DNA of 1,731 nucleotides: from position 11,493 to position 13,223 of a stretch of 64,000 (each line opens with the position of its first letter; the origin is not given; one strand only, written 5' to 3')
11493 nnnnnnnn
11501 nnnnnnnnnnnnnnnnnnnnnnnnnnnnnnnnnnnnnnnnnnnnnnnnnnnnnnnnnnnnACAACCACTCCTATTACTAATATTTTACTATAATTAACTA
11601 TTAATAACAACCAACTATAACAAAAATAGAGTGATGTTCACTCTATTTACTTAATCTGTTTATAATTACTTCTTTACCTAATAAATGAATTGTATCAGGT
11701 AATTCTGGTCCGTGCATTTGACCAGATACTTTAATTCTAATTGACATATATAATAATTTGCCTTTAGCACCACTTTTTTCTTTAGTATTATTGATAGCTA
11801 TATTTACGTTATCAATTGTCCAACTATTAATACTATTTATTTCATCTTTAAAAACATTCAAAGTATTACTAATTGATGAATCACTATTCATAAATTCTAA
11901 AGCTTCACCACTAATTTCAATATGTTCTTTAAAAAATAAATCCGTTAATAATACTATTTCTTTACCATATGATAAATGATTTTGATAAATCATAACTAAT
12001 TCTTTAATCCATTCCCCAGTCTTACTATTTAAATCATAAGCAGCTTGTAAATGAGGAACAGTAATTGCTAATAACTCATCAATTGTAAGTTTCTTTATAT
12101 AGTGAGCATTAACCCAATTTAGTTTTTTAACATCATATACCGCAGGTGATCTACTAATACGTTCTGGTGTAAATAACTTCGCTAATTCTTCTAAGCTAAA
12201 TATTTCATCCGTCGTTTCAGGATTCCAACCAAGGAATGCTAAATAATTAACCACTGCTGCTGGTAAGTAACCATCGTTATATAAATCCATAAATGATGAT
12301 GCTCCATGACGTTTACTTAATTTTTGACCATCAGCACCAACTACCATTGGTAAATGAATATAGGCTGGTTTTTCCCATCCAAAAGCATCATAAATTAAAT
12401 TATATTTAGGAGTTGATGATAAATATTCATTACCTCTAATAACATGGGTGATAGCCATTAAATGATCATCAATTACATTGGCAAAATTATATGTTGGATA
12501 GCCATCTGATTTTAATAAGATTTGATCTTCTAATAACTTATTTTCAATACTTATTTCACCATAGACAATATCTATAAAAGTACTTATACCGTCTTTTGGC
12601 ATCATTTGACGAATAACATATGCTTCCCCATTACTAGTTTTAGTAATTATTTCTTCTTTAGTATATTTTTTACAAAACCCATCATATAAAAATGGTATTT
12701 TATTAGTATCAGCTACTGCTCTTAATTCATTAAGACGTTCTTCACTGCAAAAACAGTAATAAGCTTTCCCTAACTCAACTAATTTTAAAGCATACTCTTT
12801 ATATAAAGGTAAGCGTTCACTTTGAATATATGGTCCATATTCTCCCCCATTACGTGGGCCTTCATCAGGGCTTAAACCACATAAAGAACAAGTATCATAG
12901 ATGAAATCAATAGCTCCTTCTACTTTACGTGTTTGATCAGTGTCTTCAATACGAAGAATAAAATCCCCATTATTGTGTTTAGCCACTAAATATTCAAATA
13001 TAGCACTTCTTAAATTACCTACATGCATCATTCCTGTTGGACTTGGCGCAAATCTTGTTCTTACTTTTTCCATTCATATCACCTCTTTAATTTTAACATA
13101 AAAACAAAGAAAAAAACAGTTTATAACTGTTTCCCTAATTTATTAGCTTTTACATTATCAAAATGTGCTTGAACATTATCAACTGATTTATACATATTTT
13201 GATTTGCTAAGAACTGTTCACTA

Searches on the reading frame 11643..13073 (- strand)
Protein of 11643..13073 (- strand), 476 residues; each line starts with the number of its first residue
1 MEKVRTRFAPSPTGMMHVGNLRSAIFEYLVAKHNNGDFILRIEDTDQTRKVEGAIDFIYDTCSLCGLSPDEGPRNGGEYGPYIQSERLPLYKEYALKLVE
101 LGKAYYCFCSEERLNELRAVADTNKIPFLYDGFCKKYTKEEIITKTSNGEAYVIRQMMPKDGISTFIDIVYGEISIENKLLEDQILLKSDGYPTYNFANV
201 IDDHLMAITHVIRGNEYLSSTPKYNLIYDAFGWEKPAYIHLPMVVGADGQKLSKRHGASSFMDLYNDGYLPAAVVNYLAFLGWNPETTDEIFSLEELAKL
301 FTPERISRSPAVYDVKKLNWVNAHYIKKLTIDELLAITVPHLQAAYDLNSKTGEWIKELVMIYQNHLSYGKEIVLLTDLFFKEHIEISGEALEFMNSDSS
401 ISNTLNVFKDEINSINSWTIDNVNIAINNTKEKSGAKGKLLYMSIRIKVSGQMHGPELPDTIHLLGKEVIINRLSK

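Call 49: find_homologous_proteins(query=window:11643-13073:-, max_evalue=1e-50)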
Query window:11643-13073:- (476 aa): 8000 proteins with E <= 1e-50 among 8000 candidates; the best 120 are listed.
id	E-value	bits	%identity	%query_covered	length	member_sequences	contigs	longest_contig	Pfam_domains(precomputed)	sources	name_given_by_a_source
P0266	0.0e+0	1089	100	100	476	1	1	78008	PF19269.5,PF00749.28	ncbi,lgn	-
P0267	3.9e-266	901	81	100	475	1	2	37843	PF19269.5,PF00749.28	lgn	-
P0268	1.9e-261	886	79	100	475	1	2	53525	PF19269.5,PF00749.28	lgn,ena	-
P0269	4.8e-251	851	77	100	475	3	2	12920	PF19269.5,PF00749.28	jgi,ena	jgi:nondiscriminating glutamyl-tRNA synthetase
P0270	3.7e-250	848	76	100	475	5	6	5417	PF19269.5,PF00749.28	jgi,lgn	jgi:glutamyl-tRNA synthetase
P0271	5.4e-250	848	77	100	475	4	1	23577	PF19269.5,PF00749.28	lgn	-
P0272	7.2e-249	844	77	100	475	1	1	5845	PF19269.5,PF00749.28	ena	-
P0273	4.2e-248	842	76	100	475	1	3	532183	PF19269.5,PF00749.28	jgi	jgi:nondiscriminating glutamyl-tRNA synthetase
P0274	4.4e-247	838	73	100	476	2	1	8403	PF19269.5,PF00749.28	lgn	-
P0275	1.3e-246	837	75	100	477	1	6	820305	PF19269.5,PF00749.28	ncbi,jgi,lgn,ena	jgi:glutamyl-tRNA synthetase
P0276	1.7e-246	836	75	100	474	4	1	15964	PF19269.5,PF00749.28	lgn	-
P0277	3.8e-245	832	75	100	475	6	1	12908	PF19269.5,PF00749.28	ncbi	-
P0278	4.4e-245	832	74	100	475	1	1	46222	PF19269.5,PF00749.28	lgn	-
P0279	7.6e-245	831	75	100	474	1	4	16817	PF19269.5,PF01921.25,PF00749.28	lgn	-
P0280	1.2e-244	830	74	100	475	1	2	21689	PF19269.5,PF00749.28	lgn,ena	-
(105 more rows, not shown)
